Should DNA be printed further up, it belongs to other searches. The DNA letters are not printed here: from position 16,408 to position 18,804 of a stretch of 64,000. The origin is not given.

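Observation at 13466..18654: TonB-receptor-linked pair of exported heme-c + CarboxypepD_reg + Vgb-type propeller fusion proteins bracketing a serine hydrolase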

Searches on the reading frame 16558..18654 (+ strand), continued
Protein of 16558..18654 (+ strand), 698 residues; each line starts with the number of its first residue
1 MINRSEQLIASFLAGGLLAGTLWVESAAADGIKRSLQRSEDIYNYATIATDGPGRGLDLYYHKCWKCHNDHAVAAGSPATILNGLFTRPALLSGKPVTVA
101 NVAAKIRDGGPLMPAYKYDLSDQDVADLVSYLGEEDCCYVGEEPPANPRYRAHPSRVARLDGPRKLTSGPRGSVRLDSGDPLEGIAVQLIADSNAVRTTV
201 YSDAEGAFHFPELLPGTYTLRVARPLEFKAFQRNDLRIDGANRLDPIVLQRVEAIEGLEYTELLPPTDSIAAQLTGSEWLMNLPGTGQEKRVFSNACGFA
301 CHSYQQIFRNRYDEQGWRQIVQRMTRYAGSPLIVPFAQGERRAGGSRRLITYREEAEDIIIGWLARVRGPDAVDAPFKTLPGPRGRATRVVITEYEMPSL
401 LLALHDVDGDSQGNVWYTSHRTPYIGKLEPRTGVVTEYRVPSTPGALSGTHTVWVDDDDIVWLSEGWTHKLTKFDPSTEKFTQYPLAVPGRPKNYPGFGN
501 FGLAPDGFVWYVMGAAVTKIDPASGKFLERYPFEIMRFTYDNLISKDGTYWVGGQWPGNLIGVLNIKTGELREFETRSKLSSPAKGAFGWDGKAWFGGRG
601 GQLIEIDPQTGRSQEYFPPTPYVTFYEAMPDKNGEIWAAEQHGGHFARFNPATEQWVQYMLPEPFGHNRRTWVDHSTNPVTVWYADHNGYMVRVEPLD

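Call 50: find_encoding_contigs(protein=P0124, flank=8000, max_places=2)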
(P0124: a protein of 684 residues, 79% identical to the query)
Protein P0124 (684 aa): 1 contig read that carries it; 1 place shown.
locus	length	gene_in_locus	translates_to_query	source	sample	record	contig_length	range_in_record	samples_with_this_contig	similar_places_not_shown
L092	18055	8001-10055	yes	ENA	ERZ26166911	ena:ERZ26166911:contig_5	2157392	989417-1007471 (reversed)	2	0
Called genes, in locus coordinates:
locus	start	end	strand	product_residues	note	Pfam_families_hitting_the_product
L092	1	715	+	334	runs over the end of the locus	PF00248:Aldo_ket_red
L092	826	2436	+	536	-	PF01977:UbiD, PF20696:UbiD_C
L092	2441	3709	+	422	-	PF20695:UbiD_N, PF01977:UbiD, PF20696:UbiD_C (weak)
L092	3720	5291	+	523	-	PF00501:AMP-binding, PF13193:AMP-binding_C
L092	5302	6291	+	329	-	PF16884:ADH_N_2 (weak), PF08240:ADH_N, PF00107:ADH_zinc_N, PF13602:ADH_zinc_N_2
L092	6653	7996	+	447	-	PF00144:Beta-lactamase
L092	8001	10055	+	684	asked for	PF13442:Cytochrome_CBB3, PF13620:CarboxypepD_reg, PF24684:Vgb_lyase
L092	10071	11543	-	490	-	PF00496:SBP_bac_5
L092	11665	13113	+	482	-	PF00890:FAD_binding_2, PF01266:DAO, PF03486:HI0933_like (weak), PF07992:Pyr_redox_2 (faint), PF12831:FAD_oxidored, PF13450:NAD_binding_8 (weak)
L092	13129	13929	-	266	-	PF00561:Abhydrolase_1, PF03096:Ndr (weak), PF12146:Hydrolase_4, PF12697:Abhydrolase_6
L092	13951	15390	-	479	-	PF00890:FAD_binding_2, PF01266:DAO, PF01946:Thi4 (faint), PF03486:HI0933_like (weak), PF07992:Pyr_redox_2 (weak), PF12831:FAD_oxidored, PF13450:NAD_binding_8 (weak)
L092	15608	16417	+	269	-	PF00561:Abhydrolase_1, PF12697:Abhydrolase_6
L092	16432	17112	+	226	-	-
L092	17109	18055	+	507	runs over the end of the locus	PF00501:AMP-binding, PF13193:AMP-binding_C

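Call 51: find_encoding_contigs(protein=P0232, flank=8000, max_places=2)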
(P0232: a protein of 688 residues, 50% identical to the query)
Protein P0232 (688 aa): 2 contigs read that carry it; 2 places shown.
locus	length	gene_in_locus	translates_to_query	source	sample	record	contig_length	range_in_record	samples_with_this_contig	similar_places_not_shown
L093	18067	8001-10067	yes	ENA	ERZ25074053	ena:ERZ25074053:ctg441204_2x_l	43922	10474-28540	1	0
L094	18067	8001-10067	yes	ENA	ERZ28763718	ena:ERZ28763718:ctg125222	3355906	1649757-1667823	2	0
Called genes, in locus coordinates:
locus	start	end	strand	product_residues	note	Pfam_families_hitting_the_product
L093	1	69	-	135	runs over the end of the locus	PF07627:PSCyt3, PF07624:PSD2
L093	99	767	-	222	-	PF07631:PSD4, PF07627:PSCyt3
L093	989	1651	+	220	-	PF12762:DDE_Tnp_IS1595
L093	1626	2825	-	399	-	PF13442:Cytochrome_CBB3 (weak), PF07626:PSD3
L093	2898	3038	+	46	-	-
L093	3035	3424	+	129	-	PF19649:DUF6152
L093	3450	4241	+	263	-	-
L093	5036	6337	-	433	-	PF00872:Transposase_mut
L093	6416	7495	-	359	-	-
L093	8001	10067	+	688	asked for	PF00034:Cytochrom_C (faint), PF13442:Cytochrome_CBB3, PF13620:CarboxypepD_reg (weak), PF21959:DUF6923 (faint), PF24684:Vgb_lyase (faint)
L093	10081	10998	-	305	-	PF00892:EamA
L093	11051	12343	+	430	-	-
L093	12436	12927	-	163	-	-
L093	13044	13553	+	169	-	PF12762:DDE_Tnp_IS1595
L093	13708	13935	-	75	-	-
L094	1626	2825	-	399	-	PF13442:Cytochrome_CBB3 (weak), PF07626:PSD3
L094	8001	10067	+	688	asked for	PF00034:Cytochrom_C (faint), PF13442:Cytochrome_CBB3, PF13620:CarboxypepD_reg (weak), PF21959:DUF6923 (faint), PF24684:Vgb_lyase (faint)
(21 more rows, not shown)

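Call 56: predict_structure(alignment_id=A2)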
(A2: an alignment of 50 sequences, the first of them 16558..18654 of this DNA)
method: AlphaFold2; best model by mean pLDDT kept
length: 698 residues; sequences in the alignment: 50
mean_pLDDT: 88.0   pTM: 0.89
mean pLDDT of the five models: 88.0, 87.1, 85.6, 84.4, 84.2
residues with pLDDT >= 90: 467; 70-90: 166; 50-70: 36; < 50: 29
segments of 3 or more residues with pLDDT < 50: 1-3, 18-28, 338-351
pLDDT, mean of each block of 10 residues (from residue 1): 53 51 45 79 92 95 81 82 92 94 94 91 97 88 90 72 71 97 97 94 97 93 93 93 95 84 90 93 94 82 84 94 81 65 38 80 96 93 93 95 92 94 94 94 90 95 93 97 89 85 95 94 93 93 96 91 98 92 93 93 96 94 92 95 92 95 77 91 91 93
secondary structure, 60 per line:
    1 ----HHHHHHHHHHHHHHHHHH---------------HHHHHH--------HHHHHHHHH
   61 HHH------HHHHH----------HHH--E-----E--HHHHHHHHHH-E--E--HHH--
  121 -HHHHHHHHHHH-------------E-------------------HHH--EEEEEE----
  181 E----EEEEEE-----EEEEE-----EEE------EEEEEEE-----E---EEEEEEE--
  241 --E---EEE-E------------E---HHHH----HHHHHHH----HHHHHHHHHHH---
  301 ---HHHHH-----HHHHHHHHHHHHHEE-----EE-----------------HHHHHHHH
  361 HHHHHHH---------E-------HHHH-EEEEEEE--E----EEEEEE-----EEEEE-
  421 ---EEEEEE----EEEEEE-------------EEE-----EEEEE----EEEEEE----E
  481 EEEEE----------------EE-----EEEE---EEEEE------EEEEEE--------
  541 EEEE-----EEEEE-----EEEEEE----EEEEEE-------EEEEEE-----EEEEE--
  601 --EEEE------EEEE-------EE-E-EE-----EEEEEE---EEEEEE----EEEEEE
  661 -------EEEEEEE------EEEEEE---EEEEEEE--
elements in order (helices of 4 or more, strands of 3 or more residues): H5-22 H38-43 H52-63 H70-74 H99-108 H122-132 E171-176 E186-191 E197-201 E207-209 E216-222 E232-238 E247-249 H268-271 H276-282 H287-297 H304-308 H314-326 H353-367 H385-388 E390-396 E404-409 E415-419 E424-429 E434-439 E453-455 E461-465 E470-475 E480-485 E509-512 E516-520 E527-532 E541-544 E550-554 E560-565 E570-575 E583-588 E594-598 E603-606 E613-616 E636-641 E645-650 E655-660 E668-674 E681-686 E690-696

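Call 59: fold_search(model_id=the predicted structure, library=pdb)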
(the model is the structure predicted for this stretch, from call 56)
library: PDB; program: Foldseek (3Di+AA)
matches with E <= 10: 1936; with E <= 0.001: 1690
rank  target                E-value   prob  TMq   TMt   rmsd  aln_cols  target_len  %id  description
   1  2z2n                  9.4e-18  1.00  0.39  0.90   2.3       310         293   19  Crystal Structure of selenomethionine substituted virginiamycin B lyase from Staphylococcus aureus (released 2007-06-19)
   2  2qc5                  1.6e-17  1.00  0.39  0.89   2.4       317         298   21  Streptogramin B lyase structure (released 2008-10-14)
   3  2z2o_C                2.0e-17  1.00  0.38  0.86   2.5       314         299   18  Crystal Structure of apo virginiamycin B lyase from Staphylococcus aureus (released 2007-06-19)
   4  2z2o_A                4.8e-17  1.00  0.38  0.86   2.4       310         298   19  Crystal Structure of apo virginiamycin B lyase from Staphylococcus aureus (released 2007-06-19)
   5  2z2o_D                5.6e-17  1.00  0.38  0.87   2.5       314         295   18  Crystal Structure of apo virginiamycin B lyase from Staphylococcus aureus (released 2007-06-19)
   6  2z2p_A                6.1e-16  1.00  0.38  0.86   3.0       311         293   19  Crystal Structure of catalytically inactive H270A virginiamycin B lyase from Staphylococcus aureus with Quinupristin (released 2007-06-19)
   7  8hti_B                4.9e-13  1.00  0.36  0.74   3.0       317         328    9  Human Consensus Olfactory Receptor OR52c in Complex with Octanoic Acid (OCA) and G Protein (released 2023-12-20)
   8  8unz_B                1.7e-12  1.00  0.37  0.73   3.0       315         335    9  CryoEM structure of beta-2-adrenergic receptor in complex with GTP-bound Gs heterotrimer (Class O) (released 2024-03-06)
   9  8ge4_B                2.4e-12  1.00  0.36  0.72   3.4       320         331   10  CryoEM structure of beta-2-adrenergic receptor in complex with nucleotide-free Gs heterotrimer (#5 of 20) (released 2024-03-06)
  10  8gfv_B                3.7e-12  1.00  0.36  0.73   3.0       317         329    9  CryoEM structure of beta-2-adrenergic receptor in complex with GTP-bound Gs heterotrimer (transition intermediate #1 o (released 2024-03-06)
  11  9l3y_B                4.3e-12  1.00  0.37  0.76   2.7       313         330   10  Cryo-EM structure of the G-protein coupled receptor 1 (GPR1) in complex with chemerin and Gi1 (released 2025-03-12)
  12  8wc4_B                5.3e-12  1.00  0.36  0.71   4.0       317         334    8  Cryo-EM structure of the ZH8651-bound mTAAR1-Gs complex (released 2023-12-27)
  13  6m8s_G                6.5e-12  1.00  0.36  0.72   3.1       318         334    9  Crystal structure of the KCTD12 H1 domain in complex with Gbeta1gamma2 subunits (released 2019-02-27)
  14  5o9z_L                7.2e-12  1.00  0.35  0.52  21.4       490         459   10  Cryo-EM structure of a pre-catalytic human spliceosome primed for activation (B complex) (released 2017-08-16)
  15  7rmg_B                8.8e-12  1.00  0.36  0.74   3.2       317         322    9  Substance P bound to active human neurokinin 1 receptor in complex with miniGs/q70 (released 2021-11-03)
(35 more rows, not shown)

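Call 63: find_encoding_contigs(protein=P0173, flank=7000, max_places=2)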
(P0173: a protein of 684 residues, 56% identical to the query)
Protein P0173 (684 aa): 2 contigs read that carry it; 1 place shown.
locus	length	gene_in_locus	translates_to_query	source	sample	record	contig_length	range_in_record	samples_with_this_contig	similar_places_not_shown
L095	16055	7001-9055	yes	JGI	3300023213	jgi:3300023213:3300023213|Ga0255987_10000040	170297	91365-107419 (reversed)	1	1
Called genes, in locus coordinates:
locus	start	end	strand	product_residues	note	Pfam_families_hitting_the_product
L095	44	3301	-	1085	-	PF13620:CarboxypepD_reg, PF13715:CarbopepD_reg_2 (weak), PF25183:OMP_b-brl_4, PF00593:TonB_dep_Rec_b-barrel (weak)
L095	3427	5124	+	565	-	PF13620:CarboxypepD_reg, PF08450:SGL (faint), PF21959:DUF6923 (faint), PF24684:Vgb_lyase (weak)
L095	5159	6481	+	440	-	PF00174:Oxidored_molyb, PF03404:Mo-co_dimer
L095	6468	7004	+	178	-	PF00034:Cytochrom_C, PF13442:Cytochrome_CBB3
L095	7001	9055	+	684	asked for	PF13442:Cytochrome_CBB3, PF13620:CarboxypepD_reg, PF17210:SdrD_B (weak), PF24684:Vgb_lyase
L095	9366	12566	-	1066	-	PF13620:CarboxypepD_reg, PF13715:CarbopepD_reg_2 (weak), PF25183:OMP_b-brl_4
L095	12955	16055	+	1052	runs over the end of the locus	PF13620:CarboxypepD_reg, PF13715:CarbopepD_reg_2, PF25183:OMP_b-brl_4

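Call 64: find_encoding_contigs(protein=P0240, flank=7000, max_places=2)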
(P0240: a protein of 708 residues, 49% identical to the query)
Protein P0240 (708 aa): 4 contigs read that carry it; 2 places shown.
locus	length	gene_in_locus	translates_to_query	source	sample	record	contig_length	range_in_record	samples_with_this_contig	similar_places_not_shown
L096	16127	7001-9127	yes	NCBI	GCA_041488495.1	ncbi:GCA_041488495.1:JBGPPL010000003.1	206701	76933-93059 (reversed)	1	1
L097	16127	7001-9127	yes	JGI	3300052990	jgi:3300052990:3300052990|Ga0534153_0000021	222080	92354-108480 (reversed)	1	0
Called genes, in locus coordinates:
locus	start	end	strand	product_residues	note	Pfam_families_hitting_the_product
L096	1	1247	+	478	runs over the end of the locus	PF13473:Cupredoxin_1 (faint), PF07732:Cu-oxidase_3, PF00394:Cu-oxidase, PF07731:Cu-oxidase_2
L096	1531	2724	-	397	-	PF00291:PALP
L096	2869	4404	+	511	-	PF00375:SDF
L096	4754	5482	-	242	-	PF13026:DUF3887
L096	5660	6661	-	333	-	PF00561:Abhydrolase_1, PF12146:Hydrolase_4 (weak), PF12697:Abhydrolase_6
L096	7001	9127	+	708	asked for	PF00034:Cytochrom_C (weak), PF13442:Cytochrome_CBB3, PF13620:CarboxypepD_reg (weak), PF21959:DUF6923 (faint), PF24684:Vgb_lyase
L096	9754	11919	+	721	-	PF01011:PQQ, PF13360:PQQ_2 (weak), PF07774:EMC1_C (faint)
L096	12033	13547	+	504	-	PF13442:Cytochrome_CBB3 (weak)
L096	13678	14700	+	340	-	PF13276:HTH_21 (faint)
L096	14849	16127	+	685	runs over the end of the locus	PF13620:CarboxypepD_reg (weak)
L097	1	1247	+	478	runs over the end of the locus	PF13473:Cupredoxin_1 (faint), PF07732:Cu-oxidase_3, PF00394:Cu-oxidase, PF07731:Cu-oxidase_2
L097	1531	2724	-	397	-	PF00291:PALP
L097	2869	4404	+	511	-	PF00375:SDF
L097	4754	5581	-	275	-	PF13026:DUF3887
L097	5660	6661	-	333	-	PF00561:Abhydrolase_1, PF12146:Hydrolase_4 (weak), PF12697:Abhydrolase_6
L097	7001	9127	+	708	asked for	PF00034:Cytochrom_C (weak), PF13442:Cytochrome_CBB3, PF13620:CarboxypepD_reg (weak), PF21959:DUF6923 (faint), PF24684:Vgb_lyase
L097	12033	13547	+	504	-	PF13442:Cytochrome_CBB3 (weak)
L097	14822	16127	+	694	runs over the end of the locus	PF13620:CarboxypepD_reg (weak)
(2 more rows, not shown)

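Call 67: search_protein_families(library=pfam, proteins=[L095:5159-6481:+, L095:6468-7004:+, L095:3427-5124:+], max_evalue=0.01)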
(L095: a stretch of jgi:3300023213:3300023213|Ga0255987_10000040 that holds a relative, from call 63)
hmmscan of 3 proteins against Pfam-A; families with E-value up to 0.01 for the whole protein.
L095:5159-6481:+ (440 aa): 2 families
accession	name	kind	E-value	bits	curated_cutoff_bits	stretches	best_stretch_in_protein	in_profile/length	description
PF00174.25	Oxidored_molyb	-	1.8e-45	155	24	1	118-283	1-168/169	Oxidoreductase molybdopterin binding domain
PF03404.22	Mo-co_dimer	-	3.2e-13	50.3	22.7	1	306-407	8-126/138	Mo-co oxidoreductase dimerisation domain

L095:6468-7004:+ (178 aa): 3 families
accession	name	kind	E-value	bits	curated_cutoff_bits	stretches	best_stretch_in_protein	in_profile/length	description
PF13442.11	Cytochrome_CBB3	-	5.3e-11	43.1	27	1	60-140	3-68/68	Cytochrome C oxidase, cbb3-type, subunit III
PF00034.26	Cytochrom_C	-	3e-10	41.7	21.3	1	61-143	2-89/90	Cytochrome c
PF14495.11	Cytochrom_C550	-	0.0027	17.8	27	0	112-147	91-126/136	Cytochrome c-550 domain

L095:3427-5124:+ (565 aa): 6 families
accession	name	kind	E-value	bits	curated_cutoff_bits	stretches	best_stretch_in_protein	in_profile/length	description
PF24684.1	Vgb_lyase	-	3.3e-14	52.8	50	2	410-561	9-166/290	Virginiamycin B lyase family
PF08450.18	SGL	-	4.4e-10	40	26.3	1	452-487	190-225/246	SMP-30/Gluconolactonase/LRE-like region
PF13620.12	CarboxypepD_reg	-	1.6e-08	35.2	32.3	1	41-120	2-81/82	Carboxypeptidase regulatory-like domain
PF21959.2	DUF6923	-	7.9e-07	29.5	27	0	446-525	87-167/234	Repeat of unknown function (DUF6923)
PF13715.12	CarbopepD_reg_2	-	0.00012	22.4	32.2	1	41-120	1-76/88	CarboxypepD_reg-like domain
PF24681.1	Kelch_KLHDC2_KLHL20_DRC7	-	0.0015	18.3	50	1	381-469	131-216/221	KLHDC2/KLHL20/DRC7 Kelch-repeats domain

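Call 69: find_related_loci(query=A2, collection=metagenome_contigs, flank=8000)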
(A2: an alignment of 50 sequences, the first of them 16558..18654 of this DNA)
Query A2 (698 aa) in metagenome_contigs; peptide patterns used: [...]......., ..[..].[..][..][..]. (x = any residue, [..] = any of these).
600 stretches matched a pattern (row limit reached: there are more); 502 encode a relative of the query (tblastn E <= 1e-3); the best 80 are kept; 80 distinct loci.
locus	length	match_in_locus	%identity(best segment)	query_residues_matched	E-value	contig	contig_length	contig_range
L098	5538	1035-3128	98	1-698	0e+0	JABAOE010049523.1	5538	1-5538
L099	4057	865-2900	95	1-698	0e+0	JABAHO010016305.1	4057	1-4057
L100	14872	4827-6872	60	9-698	0e+0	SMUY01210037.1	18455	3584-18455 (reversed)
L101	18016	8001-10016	57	27-698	0e+0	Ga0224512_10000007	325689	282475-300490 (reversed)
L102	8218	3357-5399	57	1-698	0e+0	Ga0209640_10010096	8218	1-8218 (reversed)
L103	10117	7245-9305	57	1-698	0e+0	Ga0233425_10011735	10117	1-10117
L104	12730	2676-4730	54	1-698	0e+0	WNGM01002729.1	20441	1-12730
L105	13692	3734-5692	56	33-698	0e+0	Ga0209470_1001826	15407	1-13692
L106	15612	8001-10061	57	1-698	0e+0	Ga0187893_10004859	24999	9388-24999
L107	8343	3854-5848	55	8-698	0e+0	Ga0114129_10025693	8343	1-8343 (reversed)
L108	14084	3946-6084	52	10-698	0e+0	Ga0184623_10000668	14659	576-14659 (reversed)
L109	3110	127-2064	54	36-698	0e+0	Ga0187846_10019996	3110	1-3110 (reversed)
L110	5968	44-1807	57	102-698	0e+0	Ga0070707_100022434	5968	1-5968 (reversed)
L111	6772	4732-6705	53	25-698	0e+0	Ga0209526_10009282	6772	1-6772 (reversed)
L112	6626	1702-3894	50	8-698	0e+0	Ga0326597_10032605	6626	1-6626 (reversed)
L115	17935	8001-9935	52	36-696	0e+0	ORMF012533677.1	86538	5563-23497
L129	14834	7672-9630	50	36-697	0e+0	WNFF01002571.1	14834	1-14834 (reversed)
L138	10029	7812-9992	47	8-698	0e+0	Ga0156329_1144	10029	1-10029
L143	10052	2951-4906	50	36-698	0e+0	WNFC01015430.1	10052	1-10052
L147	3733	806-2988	56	11-698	0e+0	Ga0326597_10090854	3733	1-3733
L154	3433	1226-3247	48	37-698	0e+0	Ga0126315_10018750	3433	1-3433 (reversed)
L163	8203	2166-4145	47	37-698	0e+0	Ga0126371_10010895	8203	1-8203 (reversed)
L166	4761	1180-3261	46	12-698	0e+0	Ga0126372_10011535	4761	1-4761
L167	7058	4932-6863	46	30-698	0e+0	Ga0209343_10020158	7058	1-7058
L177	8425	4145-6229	45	11-698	0e+0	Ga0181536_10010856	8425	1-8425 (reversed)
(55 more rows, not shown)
